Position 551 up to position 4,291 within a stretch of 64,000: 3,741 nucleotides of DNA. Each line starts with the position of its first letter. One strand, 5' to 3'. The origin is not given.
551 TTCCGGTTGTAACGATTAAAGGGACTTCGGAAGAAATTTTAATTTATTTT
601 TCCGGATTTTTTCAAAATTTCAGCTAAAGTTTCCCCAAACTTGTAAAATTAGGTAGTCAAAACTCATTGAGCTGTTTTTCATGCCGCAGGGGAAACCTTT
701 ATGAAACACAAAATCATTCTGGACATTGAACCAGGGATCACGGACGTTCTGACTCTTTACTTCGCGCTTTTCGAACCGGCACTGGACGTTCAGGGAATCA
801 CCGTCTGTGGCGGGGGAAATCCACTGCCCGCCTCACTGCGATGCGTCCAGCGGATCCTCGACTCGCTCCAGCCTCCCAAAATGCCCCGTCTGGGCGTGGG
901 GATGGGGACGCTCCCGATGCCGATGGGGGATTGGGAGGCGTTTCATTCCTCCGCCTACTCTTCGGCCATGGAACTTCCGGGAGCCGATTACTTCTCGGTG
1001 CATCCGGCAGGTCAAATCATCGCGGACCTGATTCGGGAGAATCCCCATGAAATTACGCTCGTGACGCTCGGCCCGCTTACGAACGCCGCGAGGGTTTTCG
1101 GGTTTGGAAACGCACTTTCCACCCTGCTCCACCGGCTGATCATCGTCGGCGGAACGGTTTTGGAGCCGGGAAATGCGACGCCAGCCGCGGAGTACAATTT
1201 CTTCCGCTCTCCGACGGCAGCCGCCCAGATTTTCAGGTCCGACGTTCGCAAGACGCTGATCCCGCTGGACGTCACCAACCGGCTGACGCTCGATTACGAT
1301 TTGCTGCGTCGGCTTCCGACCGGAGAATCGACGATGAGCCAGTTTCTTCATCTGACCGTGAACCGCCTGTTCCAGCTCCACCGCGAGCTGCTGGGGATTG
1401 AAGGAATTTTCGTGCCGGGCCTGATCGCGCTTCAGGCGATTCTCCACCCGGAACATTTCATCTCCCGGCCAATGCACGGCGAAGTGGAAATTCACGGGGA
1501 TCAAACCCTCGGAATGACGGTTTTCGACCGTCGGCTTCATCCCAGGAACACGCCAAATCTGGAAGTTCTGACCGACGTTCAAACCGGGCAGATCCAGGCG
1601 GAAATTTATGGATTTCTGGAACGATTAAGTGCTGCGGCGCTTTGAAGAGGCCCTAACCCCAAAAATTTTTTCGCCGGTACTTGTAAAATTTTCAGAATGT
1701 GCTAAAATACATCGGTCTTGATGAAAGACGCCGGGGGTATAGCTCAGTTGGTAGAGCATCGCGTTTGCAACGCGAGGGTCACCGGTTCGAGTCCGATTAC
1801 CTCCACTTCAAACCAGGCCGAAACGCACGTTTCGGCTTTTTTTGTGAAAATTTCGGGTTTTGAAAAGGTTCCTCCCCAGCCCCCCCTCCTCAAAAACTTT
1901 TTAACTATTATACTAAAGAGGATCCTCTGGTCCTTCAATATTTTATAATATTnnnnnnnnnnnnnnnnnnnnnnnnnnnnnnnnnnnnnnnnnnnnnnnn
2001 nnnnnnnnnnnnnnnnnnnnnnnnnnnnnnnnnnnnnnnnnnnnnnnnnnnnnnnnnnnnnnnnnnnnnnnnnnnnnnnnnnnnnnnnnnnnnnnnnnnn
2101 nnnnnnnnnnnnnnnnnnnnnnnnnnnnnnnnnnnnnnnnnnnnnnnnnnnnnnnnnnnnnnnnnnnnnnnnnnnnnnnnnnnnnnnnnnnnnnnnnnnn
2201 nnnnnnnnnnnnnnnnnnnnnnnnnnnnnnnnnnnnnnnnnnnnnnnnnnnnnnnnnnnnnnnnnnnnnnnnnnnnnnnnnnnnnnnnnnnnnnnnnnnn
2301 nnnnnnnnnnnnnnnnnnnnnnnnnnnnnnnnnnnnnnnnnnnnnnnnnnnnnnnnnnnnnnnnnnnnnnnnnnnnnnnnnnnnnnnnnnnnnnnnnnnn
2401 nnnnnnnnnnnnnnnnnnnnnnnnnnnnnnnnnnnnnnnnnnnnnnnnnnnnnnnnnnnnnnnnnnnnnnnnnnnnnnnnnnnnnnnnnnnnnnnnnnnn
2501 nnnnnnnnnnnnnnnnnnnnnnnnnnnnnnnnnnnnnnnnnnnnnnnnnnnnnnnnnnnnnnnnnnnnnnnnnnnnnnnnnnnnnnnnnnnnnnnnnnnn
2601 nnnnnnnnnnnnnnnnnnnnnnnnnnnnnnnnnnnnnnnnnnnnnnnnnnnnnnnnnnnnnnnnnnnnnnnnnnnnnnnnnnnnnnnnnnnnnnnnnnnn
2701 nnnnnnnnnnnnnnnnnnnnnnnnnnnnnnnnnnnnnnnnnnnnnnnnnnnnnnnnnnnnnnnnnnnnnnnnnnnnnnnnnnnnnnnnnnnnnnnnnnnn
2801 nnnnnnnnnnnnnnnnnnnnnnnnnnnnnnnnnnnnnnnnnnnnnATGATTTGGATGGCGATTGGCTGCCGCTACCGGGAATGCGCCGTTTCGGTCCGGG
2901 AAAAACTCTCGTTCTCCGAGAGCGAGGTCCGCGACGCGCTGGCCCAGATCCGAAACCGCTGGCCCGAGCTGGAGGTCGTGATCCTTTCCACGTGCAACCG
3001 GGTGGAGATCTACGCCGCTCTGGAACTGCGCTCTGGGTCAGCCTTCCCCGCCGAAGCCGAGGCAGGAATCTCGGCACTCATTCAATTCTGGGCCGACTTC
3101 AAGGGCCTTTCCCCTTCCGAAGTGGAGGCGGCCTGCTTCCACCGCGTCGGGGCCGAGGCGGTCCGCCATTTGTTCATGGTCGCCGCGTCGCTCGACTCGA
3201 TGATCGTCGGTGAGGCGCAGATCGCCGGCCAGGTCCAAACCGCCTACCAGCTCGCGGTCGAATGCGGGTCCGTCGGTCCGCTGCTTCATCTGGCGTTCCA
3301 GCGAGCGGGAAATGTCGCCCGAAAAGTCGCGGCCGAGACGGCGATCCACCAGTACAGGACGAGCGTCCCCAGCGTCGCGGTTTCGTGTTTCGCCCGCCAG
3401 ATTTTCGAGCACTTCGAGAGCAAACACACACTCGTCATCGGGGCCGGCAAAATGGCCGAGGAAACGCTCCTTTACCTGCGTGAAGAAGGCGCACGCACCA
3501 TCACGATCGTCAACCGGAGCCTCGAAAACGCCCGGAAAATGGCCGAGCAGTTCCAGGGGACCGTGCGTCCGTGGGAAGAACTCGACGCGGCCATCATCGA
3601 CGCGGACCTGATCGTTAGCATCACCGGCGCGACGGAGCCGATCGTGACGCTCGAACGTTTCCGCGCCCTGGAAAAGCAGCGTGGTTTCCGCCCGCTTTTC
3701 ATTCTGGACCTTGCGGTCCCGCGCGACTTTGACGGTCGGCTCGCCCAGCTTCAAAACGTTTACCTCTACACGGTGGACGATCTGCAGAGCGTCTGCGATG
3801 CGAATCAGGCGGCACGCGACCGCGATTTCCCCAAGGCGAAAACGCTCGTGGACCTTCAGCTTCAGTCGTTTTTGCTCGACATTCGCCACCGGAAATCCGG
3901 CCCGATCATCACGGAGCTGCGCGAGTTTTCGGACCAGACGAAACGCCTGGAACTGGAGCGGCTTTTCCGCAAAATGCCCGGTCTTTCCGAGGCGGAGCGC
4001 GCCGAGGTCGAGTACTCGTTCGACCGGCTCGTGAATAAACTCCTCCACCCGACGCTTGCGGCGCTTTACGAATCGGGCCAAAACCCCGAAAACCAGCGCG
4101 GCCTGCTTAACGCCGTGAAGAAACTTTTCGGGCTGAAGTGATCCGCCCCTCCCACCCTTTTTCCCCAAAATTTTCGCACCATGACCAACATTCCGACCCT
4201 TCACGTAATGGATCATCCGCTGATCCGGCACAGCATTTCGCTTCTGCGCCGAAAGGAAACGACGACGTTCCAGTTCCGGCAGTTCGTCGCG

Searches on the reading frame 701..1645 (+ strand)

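Call 14: search_protein_families(library=pfam, proteins=[window:701-1645:+], max_evalue=0.001)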
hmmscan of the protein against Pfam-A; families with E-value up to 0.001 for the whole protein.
window:701-1645:+ (314 aa): 1 family
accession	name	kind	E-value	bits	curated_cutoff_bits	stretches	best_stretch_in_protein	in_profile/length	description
PF01156.24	IU_nuc_hydro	-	3e-50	172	34.2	1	5-297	1-294/297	Inosine-uridine preferring nucleoside hydrolase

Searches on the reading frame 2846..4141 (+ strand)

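Call 14: search_protein_families(library=pfam, proteins=[window:2846-4141:+], max_evalue=0.001)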
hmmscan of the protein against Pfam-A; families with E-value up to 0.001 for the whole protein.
window:2846-4141:+ (431 aa): 7 families
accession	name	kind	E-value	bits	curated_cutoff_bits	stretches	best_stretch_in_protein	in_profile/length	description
PF05201.20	GlutR_N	-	2.8e-44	151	27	1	6-165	1-151/151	Glutamyl-tRNAGlu reductase, N-terminal domain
PF01488.26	Shikimate_DH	-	9.1e-39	133.1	24.3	1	183-316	3-138/138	Shikimate / quinate 5-dehydrogenase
PF00745.25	GlutR_dimer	-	1.4e-18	67.5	22.9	1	330-430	1-99/99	Glutamyl-tRNAGlu reductase, dimerisation domain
PF02423.21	OCD_Mu_crystall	-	4.4e-06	26.3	24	1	164-270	105-213/314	Ornithine cyclodeaminase/mu-crystallin family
PF03807.23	F420_oxidored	-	4.6e-05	24.4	21.6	1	197-257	4-64/94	NADP oxidoreductase coenzyme F420-dependent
PF13241.12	NAD_binding_7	-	6.4e-05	23.9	22.1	1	187-262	2-71/104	Putative NAD(P)-binding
PF03435.24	Sacchrp_dh_NADP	-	0.00059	20.6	25.1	0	196-252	2-68/129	Saccharopine dehydrogenase NADP binding domain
